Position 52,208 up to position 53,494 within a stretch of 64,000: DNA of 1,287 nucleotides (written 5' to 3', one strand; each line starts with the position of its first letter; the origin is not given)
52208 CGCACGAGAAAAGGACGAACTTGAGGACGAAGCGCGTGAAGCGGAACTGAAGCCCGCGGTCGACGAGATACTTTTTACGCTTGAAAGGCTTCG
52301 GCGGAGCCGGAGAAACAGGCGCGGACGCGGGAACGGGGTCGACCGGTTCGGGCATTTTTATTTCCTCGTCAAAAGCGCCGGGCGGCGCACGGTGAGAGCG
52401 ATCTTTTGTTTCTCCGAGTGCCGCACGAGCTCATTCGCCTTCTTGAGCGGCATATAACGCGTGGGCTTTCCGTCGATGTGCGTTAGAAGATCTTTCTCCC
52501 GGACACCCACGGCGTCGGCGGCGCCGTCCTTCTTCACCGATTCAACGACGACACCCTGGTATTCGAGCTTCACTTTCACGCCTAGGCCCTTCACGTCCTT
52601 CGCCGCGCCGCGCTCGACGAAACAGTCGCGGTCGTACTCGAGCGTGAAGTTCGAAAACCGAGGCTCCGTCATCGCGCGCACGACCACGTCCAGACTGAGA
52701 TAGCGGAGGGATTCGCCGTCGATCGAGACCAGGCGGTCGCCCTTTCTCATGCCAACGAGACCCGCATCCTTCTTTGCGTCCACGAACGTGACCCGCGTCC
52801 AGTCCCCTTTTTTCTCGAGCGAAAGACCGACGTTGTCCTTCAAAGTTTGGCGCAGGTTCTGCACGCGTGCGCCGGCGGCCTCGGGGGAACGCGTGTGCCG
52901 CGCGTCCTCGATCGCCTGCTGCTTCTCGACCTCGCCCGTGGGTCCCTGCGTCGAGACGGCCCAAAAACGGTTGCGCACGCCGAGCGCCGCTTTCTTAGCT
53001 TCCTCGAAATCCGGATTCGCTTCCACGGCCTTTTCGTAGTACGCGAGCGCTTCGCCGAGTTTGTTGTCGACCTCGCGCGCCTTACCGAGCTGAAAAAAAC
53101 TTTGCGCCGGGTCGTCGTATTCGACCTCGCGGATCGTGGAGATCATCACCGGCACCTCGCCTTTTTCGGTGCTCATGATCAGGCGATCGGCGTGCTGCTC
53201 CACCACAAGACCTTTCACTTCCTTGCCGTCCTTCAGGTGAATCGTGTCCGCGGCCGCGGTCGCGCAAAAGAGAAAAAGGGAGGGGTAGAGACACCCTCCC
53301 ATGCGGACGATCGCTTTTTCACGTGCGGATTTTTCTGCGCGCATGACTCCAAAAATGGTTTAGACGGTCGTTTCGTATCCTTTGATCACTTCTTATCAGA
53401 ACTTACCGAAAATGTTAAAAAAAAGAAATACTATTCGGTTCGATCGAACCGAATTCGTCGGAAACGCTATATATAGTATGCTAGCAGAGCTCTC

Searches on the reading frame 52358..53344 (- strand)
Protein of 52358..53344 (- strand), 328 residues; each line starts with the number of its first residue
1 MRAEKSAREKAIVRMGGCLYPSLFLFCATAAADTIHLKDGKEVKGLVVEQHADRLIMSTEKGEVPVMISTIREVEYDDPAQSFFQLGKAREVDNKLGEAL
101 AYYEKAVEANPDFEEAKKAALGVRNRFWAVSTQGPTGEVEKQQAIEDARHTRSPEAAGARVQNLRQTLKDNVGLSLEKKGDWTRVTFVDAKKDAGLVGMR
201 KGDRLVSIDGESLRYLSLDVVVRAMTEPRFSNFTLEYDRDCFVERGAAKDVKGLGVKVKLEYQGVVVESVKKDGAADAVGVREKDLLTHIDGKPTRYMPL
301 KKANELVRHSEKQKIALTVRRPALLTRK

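Call 65: search_protein_families(library=pfam, max_evalue=1e-8, proteins=[window:52358-53344:-])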
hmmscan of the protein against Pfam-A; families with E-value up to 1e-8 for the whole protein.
window:52358-53344:- (328 aa): 3 families
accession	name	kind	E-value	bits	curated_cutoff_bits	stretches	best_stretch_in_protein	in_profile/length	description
PF17820.7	PDZ_6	-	2.7e-15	56.3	27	0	266-321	1-54/54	PDZ domain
PF00595.29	PDZ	-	5.6e-15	55.9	23.2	0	251-319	9-80/81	PDZ domain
PF13180.12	PDZ_2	-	4.4e-11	43.4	27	0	253-322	2-70/80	PDZ domain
